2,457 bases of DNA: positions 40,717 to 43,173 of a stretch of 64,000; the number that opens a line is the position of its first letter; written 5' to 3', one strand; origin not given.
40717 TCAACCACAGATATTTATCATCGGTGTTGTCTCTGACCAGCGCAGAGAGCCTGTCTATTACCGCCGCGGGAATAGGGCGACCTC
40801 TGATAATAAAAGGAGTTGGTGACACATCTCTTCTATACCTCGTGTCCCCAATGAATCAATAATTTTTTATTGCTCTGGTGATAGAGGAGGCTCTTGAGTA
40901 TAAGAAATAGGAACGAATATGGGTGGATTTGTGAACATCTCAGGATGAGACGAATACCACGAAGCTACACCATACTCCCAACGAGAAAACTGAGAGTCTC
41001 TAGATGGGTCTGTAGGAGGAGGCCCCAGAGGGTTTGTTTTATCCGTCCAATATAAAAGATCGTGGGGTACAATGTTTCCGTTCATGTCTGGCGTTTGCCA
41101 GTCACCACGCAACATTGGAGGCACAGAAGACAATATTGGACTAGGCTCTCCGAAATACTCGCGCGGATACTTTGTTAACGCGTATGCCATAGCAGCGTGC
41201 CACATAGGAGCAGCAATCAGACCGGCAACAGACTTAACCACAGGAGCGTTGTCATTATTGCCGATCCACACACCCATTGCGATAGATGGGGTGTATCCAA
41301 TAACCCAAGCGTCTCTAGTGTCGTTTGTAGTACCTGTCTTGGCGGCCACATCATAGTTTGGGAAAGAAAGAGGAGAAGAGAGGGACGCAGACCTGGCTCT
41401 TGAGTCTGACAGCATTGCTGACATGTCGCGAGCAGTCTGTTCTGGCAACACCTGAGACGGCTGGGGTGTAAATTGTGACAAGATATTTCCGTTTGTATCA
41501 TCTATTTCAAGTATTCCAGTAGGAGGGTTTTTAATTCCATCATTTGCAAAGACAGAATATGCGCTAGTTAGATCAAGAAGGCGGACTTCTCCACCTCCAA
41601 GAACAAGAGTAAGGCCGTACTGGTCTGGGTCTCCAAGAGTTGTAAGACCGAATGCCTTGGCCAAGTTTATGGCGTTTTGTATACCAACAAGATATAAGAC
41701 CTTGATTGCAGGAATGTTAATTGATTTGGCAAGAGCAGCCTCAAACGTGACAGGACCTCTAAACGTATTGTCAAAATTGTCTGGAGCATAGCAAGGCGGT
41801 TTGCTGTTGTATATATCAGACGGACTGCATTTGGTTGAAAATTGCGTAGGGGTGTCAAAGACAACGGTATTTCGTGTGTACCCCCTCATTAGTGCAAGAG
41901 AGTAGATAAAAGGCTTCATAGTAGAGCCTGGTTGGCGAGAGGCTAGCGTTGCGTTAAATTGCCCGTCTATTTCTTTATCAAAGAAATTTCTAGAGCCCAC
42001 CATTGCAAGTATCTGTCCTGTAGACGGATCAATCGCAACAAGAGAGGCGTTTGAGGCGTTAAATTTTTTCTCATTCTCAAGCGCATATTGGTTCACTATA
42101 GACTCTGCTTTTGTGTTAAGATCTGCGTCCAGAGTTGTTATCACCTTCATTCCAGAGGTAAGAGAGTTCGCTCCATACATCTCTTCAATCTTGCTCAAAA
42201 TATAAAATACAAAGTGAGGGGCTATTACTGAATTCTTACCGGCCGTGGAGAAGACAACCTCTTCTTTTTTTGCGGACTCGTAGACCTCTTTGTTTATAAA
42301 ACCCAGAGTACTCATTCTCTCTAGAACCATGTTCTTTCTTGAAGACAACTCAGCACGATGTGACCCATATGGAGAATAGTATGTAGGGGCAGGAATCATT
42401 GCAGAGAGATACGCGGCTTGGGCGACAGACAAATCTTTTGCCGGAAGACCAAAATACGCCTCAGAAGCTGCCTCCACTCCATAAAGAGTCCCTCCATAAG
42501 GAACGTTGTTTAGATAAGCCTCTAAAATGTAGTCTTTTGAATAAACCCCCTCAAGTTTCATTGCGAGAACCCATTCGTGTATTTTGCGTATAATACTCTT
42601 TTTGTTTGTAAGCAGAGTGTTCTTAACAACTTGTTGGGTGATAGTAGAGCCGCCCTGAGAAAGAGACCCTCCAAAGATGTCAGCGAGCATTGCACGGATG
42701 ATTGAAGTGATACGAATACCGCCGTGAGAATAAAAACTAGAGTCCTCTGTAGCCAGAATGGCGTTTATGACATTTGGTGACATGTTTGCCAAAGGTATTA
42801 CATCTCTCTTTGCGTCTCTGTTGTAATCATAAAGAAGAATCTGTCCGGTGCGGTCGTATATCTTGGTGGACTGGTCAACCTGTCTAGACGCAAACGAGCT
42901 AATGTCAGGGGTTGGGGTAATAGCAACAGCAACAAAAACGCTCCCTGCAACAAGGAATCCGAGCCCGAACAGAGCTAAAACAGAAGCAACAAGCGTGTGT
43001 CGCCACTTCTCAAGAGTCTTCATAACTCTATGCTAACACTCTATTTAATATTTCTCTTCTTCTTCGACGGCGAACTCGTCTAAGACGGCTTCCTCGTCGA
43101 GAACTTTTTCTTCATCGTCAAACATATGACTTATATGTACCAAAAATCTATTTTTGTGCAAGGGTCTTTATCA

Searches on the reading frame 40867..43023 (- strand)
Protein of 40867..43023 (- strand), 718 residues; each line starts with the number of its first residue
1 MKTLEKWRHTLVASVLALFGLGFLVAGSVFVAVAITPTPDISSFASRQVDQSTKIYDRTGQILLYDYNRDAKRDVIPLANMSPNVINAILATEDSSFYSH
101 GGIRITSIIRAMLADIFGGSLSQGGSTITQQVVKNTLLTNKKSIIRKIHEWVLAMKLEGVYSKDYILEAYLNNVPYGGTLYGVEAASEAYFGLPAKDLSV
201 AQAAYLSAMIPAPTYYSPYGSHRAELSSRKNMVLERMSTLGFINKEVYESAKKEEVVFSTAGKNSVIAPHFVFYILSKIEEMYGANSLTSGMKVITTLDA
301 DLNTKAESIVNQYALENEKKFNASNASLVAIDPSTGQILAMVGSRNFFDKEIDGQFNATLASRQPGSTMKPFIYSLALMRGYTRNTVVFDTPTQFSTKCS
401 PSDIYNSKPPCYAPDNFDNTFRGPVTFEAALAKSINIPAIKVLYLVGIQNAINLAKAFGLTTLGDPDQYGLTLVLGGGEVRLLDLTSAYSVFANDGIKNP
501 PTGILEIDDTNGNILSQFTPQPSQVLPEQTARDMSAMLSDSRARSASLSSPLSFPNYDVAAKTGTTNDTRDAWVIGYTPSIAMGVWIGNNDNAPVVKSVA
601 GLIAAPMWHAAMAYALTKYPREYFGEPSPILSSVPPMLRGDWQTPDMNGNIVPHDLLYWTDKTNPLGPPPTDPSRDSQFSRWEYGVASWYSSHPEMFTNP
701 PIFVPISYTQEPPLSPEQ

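Call 50: search_protein_families(library=pfam, proteins=[window:40867-43023:-], max_evalue=0.00001)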
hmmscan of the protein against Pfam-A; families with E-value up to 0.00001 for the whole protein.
window:40867-43023:- (718 aa): 2 families
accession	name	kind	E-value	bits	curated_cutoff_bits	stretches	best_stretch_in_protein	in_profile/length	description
PF00912.28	Transgly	-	1e-60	204.7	27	1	66-237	7-177/178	Transglycosylase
PF00905.27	Transpeptidase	-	3.5e-25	89.3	22.1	1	327-591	2-282/299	Penicillin binding protein transpeptidase domain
